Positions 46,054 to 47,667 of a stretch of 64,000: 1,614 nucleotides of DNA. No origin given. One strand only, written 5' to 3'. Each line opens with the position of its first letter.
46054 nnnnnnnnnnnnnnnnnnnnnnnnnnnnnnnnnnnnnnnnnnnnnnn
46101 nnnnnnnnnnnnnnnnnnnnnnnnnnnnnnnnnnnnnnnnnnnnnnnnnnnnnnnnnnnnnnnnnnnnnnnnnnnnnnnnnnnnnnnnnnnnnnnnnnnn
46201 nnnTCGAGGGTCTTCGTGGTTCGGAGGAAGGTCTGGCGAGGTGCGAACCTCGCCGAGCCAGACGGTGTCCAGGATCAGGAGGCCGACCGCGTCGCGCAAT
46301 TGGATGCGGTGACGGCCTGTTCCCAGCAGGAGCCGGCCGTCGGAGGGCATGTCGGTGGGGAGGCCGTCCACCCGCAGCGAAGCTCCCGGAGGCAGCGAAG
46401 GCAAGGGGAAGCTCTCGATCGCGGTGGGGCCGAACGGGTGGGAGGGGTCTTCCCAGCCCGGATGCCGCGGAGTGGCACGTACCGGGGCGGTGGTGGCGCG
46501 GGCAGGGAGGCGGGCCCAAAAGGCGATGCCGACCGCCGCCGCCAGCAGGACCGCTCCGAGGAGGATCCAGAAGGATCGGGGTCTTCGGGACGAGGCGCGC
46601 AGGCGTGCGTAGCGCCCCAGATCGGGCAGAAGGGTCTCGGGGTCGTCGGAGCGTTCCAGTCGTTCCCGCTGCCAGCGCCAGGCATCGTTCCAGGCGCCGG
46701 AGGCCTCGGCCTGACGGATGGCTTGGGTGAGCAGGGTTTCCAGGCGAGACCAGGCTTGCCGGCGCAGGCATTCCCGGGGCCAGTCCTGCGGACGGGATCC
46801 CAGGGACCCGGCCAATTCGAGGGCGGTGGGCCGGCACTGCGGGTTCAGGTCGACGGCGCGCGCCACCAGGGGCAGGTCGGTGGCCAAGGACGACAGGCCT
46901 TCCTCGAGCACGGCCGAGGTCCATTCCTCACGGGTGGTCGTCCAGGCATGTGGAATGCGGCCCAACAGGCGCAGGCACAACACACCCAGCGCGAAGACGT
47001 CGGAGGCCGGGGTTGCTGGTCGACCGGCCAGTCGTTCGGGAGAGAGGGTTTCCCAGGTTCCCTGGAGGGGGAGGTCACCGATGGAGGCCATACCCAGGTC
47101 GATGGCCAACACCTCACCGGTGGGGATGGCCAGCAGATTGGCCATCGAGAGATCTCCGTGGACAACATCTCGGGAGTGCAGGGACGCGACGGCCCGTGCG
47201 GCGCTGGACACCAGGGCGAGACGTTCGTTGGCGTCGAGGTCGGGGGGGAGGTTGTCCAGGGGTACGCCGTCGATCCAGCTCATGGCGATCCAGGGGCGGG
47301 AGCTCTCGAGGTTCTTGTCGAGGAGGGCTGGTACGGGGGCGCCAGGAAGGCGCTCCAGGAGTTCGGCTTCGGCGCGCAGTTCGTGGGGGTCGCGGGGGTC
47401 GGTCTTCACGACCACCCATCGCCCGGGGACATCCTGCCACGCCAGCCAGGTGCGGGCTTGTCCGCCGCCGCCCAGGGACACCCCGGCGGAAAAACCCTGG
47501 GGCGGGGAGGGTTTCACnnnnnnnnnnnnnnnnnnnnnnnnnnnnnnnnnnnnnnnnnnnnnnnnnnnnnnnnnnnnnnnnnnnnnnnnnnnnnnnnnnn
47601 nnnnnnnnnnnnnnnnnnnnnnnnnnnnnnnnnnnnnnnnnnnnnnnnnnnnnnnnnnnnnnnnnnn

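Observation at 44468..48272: Translationally coupled TPR-lipoprotein / Hanks-type Ser/Thr kinase / FHA-domain sigma-54 activator operon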

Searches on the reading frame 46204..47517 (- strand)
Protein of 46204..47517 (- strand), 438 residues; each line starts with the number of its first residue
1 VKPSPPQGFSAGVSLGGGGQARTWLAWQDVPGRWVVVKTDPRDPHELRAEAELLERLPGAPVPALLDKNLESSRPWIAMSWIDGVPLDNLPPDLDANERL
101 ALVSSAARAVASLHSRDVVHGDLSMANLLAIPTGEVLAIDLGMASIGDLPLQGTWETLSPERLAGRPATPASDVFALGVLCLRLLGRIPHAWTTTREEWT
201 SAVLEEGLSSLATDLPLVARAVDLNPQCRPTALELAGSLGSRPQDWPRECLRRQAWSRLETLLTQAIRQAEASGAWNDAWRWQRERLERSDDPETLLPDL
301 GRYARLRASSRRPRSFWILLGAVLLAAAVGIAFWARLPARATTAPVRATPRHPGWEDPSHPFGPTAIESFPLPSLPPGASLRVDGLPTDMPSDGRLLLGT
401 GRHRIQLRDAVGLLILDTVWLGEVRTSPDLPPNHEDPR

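Call 10: search_protein_families(library=pfam, proteins=[window:46204-47517:-], max_evalue=0.1)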
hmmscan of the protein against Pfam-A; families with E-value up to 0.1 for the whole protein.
window:46204-47517:- (438 aa): 5 families
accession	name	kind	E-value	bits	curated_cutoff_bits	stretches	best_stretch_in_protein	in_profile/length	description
PF00069.31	Pkinase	-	4.4e-14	52.9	31.7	1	15-206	7-212/263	Protein kinase domain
PF07714.23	PK_Tyr_Ser-Thr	-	1.1e-07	31.9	23.1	1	40-197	41-210/258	Protein tyrosine and serine/threonine kinase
PF01163.29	RIO1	-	0.00017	21.7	22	1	48-142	56-149/187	RIO domain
PF03109.22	ABC1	-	0.006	16.2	22.9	1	72-144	140-214/244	ABC1 atypical kinase-like domain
PF06293.20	Kdo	-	0.048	13.5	21.3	1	97-141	118-166/207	Lipopolysaccharide kinase (Kdo/WaaP) family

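Call 11: search_protein_families(library=ncbifam, proteins=[window:46204-47517:-], max_evalue=0.1)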
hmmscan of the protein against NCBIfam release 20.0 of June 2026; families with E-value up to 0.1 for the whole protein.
window:46204-47517:- (438 aa): 23 families
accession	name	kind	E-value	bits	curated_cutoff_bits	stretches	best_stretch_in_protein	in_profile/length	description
NF038150.1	lanthi_synth_IV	equivalog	5.2e-14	51.5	650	1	45-276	237-490/851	class IV lanthionine synthetase LanL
NF047741.1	antiphage_MADS6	equivalog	2.2e-13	49.6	460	2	14-118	502-612/612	methylation-associated defense system protein kinase MAD6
NF033483.0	PknB_PASTA_kin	equivalog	1.9e-12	47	450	1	14-190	14-208/563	Stk1 family PASTA domain-containing Ser/Thr kinase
TIGR03724.2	arch_bud32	equivalog_domain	9.5e-10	38.3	125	1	48-146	41-133/193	KEOPS complex kinase/ATPase Bud32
NF011461.0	PRK14879.1-2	equivalog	7e-09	35.8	372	1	48-146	51-148/225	Kae1-associated kinase Bud32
NF038151.1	lanthi_synth_III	equivalog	8.2e-09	34.4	575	1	47-190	270-428/833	class III lanthionine synthetase LanKC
NF011463.0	PRK14879.1-4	equivalog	2.7e-08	33.5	188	1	54-146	72-162/237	Kae1-associated kinase Bud32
NF011464.0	PRK14879.1-7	equivalog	3.1e-08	33.6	246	1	74-147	80-152/221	Kae1-associated kinase Bud32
NF033068.1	APH_3p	equivalog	4.7e-08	32.9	205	1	33-114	35-118/255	APH(3') family aminoglycoside O-phosphotransferase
NF007174.0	PRK09605.1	equivalog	9.8e-07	27.6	447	1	48-147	384-476/535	bifunctional N(6)-L-threonylcarbamoyladenine synthase/serine/threonine protein kinase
NF009651.0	PRK13184.1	equivalog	5.2e-06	24.7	839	1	153-185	193-225/932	serine/threonine-protein kinase PknD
NF052427.1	StpK7MSMEG_1200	equivalog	1.7e-05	23.5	900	1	77-186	84-205/601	serine/threonine protein kinase StpK7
NF040671.1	PLuB_AAA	exception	4.1e-05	21.1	999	1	97-232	103-235/1256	PLuB system helicase-like protein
NF053615.1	SerThrKinAfsKStmc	equivalog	0.00018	20.3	1300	1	63-239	75-264/809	protein serine/threonine kinase AfsK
NF011460.0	PRK14879.1-1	equivalog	0.00043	19.5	199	1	62-144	75-157/232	Kae1-associated kinase Bud32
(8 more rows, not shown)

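Call 13: find_homologous_proteins(query=window:46204-47517:-, max_evalue=0.001)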
Query window:46204-47517:- (438 aa): 57 proteins with E <= 0.001 among 8000 candidates.
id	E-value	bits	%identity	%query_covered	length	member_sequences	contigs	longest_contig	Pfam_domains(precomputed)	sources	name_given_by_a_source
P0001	7.8e-289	976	100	100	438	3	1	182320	PF07714.24,PF00069.32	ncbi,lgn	-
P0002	8.5e-257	870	90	100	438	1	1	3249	PF07714.24,PF00069.32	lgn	-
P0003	8.1e-254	861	89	100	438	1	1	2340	PF07714.24,PF00069.32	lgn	-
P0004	2.1e-248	843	87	100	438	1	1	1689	PF07714.24,PF00069.32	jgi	jgi:serine/threonine protein kinase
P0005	2.9e-218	743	78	100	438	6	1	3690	PF07714.24,PF00069.32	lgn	-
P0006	7.3e-194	663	77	92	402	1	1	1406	PF07714.24,PF00069.32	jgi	jgi:hypothetical protein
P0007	7.0e-191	653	72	98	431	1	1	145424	PF07714.24,PF00069.32,PF01636.30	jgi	-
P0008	3.3e-165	569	63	99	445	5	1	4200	PF07714.24,PF00069.32,PF01636.30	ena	-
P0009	1.2e-164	567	63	99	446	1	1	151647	PF07714.24,PF00069.32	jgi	-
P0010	1.4e-163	563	65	96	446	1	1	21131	PF07714.24,PF00069.32,PF01636.30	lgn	-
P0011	4.9e-153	528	62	96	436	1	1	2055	PF07714.24,PF00069.32,PF01636.30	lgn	-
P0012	4.2e-152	525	60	99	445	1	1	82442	PF07714.24,PF00069.32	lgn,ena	-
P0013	3.7e-151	522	60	98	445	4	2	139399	PF07714.24,PF00069.32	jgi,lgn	jgi:serine/threonine protein kinase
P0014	2.2e-149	516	61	96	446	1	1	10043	PF07714.24,PF00069.32,PF01636.30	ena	-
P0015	8.6e-149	514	61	95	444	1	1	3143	PF07714.24,PF00069.32,PF01636.30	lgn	-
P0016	2.2e-148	513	61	95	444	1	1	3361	PF07714.24,PF00069.32,PF01636.30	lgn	-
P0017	1.2e-147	511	59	97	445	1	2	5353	PF07714.24,PF00069.32,PF01636.30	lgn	-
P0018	1.4e-147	510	58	99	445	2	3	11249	PF07714.24,PF00069.32,PF01636.30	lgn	-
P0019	4.0e-147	509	60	96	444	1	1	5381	PF07714.24,PF00069.32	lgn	-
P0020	1.3e-146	507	60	96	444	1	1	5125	PF07714.24,PF00069.32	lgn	-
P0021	3.3e-146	506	61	96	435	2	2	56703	PF07714.24,PF00069.32,PF01636.30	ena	-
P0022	1.3e-144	501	60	96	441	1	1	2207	PF07714.24,PF00069.32,PF01636.30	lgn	-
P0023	1.8e-143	497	58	98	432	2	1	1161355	PF07714.24,PF00069.32,PF01636.30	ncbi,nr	ncbi:MAG: protein kinase [Fibrobacteria bacterium]|nr:protein kinase [Fibrobacteria bacterium]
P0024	1.2e-141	491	58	95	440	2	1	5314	PF07714.24,PF00069.32,PF01636.30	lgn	-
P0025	1.5e-141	491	59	96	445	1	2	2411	PF07714.24,PF00069.32,PF01636.30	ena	-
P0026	3.9e-140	486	58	95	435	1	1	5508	PF07714.24,PF00069.32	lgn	-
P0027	1.8e-136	474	60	95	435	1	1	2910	PF00069.32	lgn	-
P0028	3.9e-135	469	58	96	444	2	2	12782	PF07714.24,PF00069.32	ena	-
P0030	6.2e-82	294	44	95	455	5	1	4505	PF07714.24,PF00069.32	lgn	-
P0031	4.8e-79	284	43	95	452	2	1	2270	PF07714.24,PF00069.32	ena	-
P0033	5.5e-78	281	42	95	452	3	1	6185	PF07714.24,PF00069.32,PF03109.23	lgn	-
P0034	2.2e-77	279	41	96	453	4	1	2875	PF07714.24,PF00069.32,PF03109.23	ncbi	-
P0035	3.7e-77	278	42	96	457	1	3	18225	PF07714.24,PF00069.32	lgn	-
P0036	3.3e-71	259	42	95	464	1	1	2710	PF07714.24,PF00069.32,PF03109.23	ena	-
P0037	4.7e-67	245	40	95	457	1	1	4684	PF07714.24,PF00069.32,PF03109.23,PF01163.29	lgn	-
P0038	3.8e-13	67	33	51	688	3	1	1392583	PF07714.24,PF00069.32,PF01636.30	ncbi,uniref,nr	ncbi:Serine/threonine protein kinase [Paractinoplanes atraurantiacus]|uniref:non-specific serine/thr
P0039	1.8e-12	65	31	52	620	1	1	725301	PF07714.24,PF00069.32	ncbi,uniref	ncbi:protein kinase [Nocardia sp. NPDC058114]|uniref:serine/threonine-protein kinase n=1 Tax=Nocardi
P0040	2.9e-12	64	31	51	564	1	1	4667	PF07714.24,PF00069.32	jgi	jgi:serine/threonine protein kinase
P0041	4.4e-12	64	30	73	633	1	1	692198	PF07714.24,PF00069.32,PF12079.14,PF01636.30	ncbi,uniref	ncbi:protein kinase [Nocardia sp. NPDC101769]|uniref:protein kinase domain-containing protein n=1 Ta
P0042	5.9e-12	63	33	51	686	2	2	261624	PF07714.24,PF00069.32,PF01636.30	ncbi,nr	ncbi:serine/threonine-protein kinase [Paractinoplanes ferrugineus]|nr:serine/threonine-protein kinas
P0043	2.1e-11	61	28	54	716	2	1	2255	PF07714.24,PF00069.32,PF03109.23,PF01163.29,PF01636.30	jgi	jgi:hypothetical protein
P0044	5.0e-11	60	31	39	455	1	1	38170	PF07714.24,PF00069.32,PF03109.23,PF14531.13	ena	-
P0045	1.0e-10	59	29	53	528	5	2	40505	PF07714.24,PF00069.32,PF03109.23,PF01636.30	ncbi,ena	ncbi:MAG: protein kinase [Acidobacteriota bacterium]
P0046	2.0e-9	55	34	42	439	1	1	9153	PF07714.24,PF00069.32,PF03109.23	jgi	jgi:serine/threonine-protein kinase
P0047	2.0e-9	55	33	50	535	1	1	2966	PF06293.21,PF07714.24,PF00069.32,PF01636.30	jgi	jgi:eukaryotic-like serine/threonine-protein kinase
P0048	2.1e-9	55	29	55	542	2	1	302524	PF07714.24,PF00069.32,PF03109.23,PF01636.30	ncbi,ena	-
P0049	1.5e-7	49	29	53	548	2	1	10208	PF07714.24,PF00069.32,PF01636.30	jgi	jgi:hypothetical protein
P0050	1.7e-6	45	31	39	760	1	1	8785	PF06293.21,PF07714.24,PF00069.32,PF03109.23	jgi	jgi:serine/threonine-protein kinase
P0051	2.2e-6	45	29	42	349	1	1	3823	PF07714.24,PF00069.32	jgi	jgi:eukaryotic-like serine/threonine-protein kinase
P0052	5.7e-6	44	30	32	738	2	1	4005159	PF07714.24,PF00069.32,PF00515.35,PF03109.23,PF13424.13,PF07719.24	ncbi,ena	-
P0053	5.9e-6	44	30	42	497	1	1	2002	PF07714.24,PF00069.32,PF03109.23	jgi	jgi:predicted Ser/Thr protein kinase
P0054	9.4e-6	43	31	27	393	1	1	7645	PF07714.24,PF00069.32,PF03109.23,PF01636.30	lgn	-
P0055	1.3e-5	42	34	32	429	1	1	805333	PF07714.24,PF00069.32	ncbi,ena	-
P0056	3.3e-5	41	34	31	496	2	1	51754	PF07714.24,PF00069.32,PF01636.30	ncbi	ncbi:MAG: serine/threonine-protein kinase [Acidimicrobiales bacterium]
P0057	6.7e-4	37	31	40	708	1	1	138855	PF06293.21,PF07714.24,PF00069.32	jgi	jgi:serine/threonine-protein kinase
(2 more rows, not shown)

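Call 14: find_encoding_contigs(protein=P0001, flank=6000, max_places=2)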
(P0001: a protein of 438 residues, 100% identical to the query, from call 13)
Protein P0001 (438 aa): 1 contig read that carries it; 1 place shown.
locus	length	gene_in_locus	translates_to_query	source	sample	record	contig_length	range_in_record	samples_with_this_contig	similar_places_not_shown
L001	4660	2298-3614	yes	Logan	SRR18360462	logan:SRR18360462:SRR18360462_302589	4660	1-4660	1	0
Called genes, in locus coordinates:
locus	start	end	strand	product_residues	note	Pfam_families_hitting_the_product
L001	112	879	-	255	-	PF13489:Methyltransf_23, PF01209:Ubie_methyltran, PF13847:Methyltransf_31, PF08241:Methyltransf_11, PF08242:Methyltransf_12, PF13649:Methyltransf_25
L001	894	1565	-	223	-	-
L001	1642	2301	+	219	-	PF13428:TPR_14 (faint), PF00515:TPR_1 (faint), PF07719:TPR_2 (faint), PF13174:TPR_6 (faint), PF13176:TPR_7 (faint), PF13432:TPR_16 (weak), PF14559:TPR_19 (faint)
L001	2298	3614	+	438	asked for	PF00069:Pkinase, PF07714:PK_Tyr_Ser-Thr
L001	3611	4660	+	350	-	?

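Call 15: find_encoding_contigs(protein=P0023, flank=6000, max_places=2)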
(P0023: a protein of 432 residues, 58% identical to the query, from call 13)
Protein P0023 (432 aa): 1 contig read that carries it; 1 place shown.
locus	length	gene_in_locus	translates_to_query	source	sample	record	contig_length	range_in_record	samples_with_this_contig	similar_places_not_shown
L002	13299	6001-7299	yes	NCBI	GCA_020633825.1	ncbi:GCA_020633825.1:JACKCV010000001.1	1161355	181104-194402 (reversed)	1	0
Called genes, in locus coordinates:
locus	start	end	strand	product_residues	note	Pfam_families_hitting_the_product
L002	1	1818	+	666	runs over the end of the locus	PF00512:HisKA, PF02518:HATPase_c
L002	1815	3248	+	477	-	PF00072:Response_reg, PF00158:Sigma54_activat, PF01078:Mg_chelatase (faint), PF14532:Sigma54_activ_2, PF07728:AAA_5, PF25601:AAA_lid_14, PF02954:HTH_8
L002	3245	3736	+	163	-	PF13279:4HBT_2, PF03061:4HBT (weak)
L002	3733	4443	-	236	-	PF13489:Methyltransf_23, PF01209:Ubie_methyltran, PF13847:Methyltransf_31, PF08241:Methyltransf_11, PF08242:Methyltransf_12, PF13649:Methyltransf_25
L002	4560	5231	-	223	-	PF12697:Abhydrolase_6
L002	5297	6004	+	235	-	PF13428:TPR_14 (faint), PF00515:TPR_1 (faint), PF07719:TPR_2 (faint), PF13176:TPR_7 (faint), PF13414:TPR_11 (faint), PF14559:TPR_19 (faint), PF13181:TPR_8 (faint), PF13432:TPR_16 (weak)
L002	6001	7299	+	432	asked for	PF00069:Pkinase, PF01636:APH (weak), PF07714:PK_Tyr_Ser-Thr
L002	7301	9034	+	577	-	PF01590:GAF (weak), PF13185:GAF_2 (weak), PF00158:Sigma54_activat, PF14532:Sigma54_activ_2, PF07728:AAA_5 (weak), PF25601:AAA_lid_14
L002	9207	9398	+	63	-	-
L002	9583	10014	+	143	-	-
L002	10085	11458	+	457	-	-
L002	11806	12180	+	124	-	-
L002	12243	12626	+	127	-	-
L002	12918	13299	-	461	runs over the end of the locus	PF00364:Biotin_lipoyl, PF25997:BSH_YhbJ (weak), PF02817:E3_binding, PF00198:2-oxoacid_dh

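Call 16: find_encoding_contigs(protein=P0035, flank=6000, max_places=3)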
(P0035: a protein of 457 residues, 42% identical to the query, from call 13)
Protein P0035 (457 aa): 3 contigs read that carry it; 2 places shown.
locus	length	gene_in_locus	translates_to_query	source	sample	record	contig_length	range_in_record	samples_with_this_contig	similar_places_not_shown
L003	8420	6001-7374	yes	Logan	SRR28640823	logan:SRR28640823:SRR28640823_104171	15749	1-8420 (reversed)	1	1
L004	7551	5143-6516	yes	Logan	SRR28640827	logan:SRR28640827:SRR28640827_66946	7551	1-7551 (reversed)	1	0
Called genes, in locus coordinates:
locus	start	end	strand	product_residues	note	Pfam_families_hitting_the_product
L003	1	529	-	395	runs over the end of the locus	PF13439:Glyco_transf_4, PF13477:Glyco_trans_4_2 (weak), PF13579:Glyco_trans_4_4, PF20706:GT4-conflict (weak), PF00534:Glycos_transf_1, PF13524:Glyco_trans_1_2, PF13692:Glyco_trans_1_4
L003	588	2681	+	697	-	PF11412:DsbD_N, PF02683:DsbD_TM, PF13899:Thioredoxin_7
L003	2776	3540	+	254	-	PF00112:Peptidase_C1, PF03051:Peptidase_C1_2 (faint), PF13529:Peptidase_C39_2 (weak)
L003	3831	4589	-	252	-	PF13489:Methyltransf_23, PF08241:Methyltransf_11, PF08242:Methyltransf_12, PF13649:Methyltransf_25, PF13847:Methyltransf_31 (weak)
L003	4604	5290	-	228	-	PF12697:Abhydrolase_6 (weak)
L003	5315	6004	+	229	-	PF13428:TPR_14 (faint), PF00515:TPR_1 (faint), PF07719:TPR_2 (faint), PF13176:TPR_7 (faint), PF13414:TPR_11 (faint), PF13432:TPR_16 (faint), PF14559:TPR_19 (faint)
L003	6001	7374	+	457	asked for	PF00069:Pkinase, PF07714:PK_Tyr_Ser-Thr (weak)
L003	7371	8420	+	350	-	?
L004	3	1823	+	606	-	?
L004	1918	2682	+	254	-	PF00112:Peptidase_C1, PF03051:Peptidase_C1_2 (faint), PF13529:Peptidase_C39_2 (weak)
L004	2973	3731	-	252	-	PF13489:Methyltransf_23, PF08241:Methyltransf_11, PF08242:Methyltransf_12, PF13649:Methyltransf_25, PF13847:Methyltransf_31 (weak)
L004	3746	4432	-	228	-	PF12697:Abhydrolase_6 (weak)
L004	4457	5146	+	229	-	PF13428:TPR_14 (faint), PF00515:TPR_1 (faint), PF07719:TPR_2 (faint), PF13176:TPR_7 (faint), PF13414:TPR_11 (faint), PF13432:TPR_16 (faint), PF14559:TPR_19 (faint)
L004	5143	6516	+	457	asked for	PF00069:Pkinase, PF07714:PK_Tyr_Ser-Thr (weak)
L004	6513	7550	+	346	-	?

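Call 17: find_encoding_contigs(protein=P0009, flank=6000, max_places=2)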
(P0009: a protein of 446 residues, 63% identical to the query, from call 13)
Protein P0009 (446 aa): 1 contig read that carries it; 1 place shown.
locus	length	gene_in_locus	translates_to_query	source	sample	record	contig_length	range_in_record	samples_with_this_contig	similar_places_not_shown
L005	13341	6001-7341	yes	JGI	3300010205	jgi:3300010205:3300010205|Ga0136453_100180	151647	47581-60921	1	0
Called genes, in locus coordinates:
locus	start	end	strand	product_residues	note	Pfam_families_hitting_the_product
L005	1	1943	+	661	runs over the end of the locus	PF00512:HisKA, PF02518:HATPase_c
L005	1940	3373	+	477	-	PF00072:Response_reg, PF00158:Sigma54_activat, PF01078:Mg_chelatase (faint), PF14532:Sigma54_activ_2, PF07728:AAA_5, PF25601:AAA_lid_14, PF02954:HTH_8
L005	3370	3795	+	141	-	PF13279:4HBT_2, PF03061:4HBT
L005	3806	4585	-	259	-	PF13489:Methyltransf_23 (weak), PF13847:Methyltransf_31 (weak), PF08241:Methyltransf_11, PF08242:Methyltransf_12, PF13649:Methyltransf_25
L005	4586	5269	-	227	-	PF12697:Abhydrolase_6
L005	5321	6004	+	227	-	PF13176:TPR_7 (faint), PF13428:TPR_14 (faint), PF13431:TPR_17 (faint), PF13181:TPR_8 (faint), PF00515:TPR_1 (faint), PF07719:TPR_2 (faint), PF13432:TPR_16 (faint), PF14559:TPR_19 (faint)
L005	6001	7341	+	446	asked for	PF00069:Pkinase, PF07714:PK_Tyr_Ser-Thr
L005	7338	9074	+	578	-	PF01590:GAF, PF13185:GAF_2 (weak), PF00158:Sigma54_activat, PF14532:Sigma54_activ_2, PF07728:AAA_5 (weak), PF25601:AAA_lid_14, PF02954:HTH_8 (faint)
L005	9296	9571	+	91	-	-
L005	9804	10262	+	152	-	-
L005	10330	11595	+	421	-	-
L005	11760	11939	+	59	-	-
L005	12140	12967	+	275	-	PF14394:DUF4423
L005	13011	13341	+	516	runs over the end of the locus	PF13620:CarboxypepD_reg (faint)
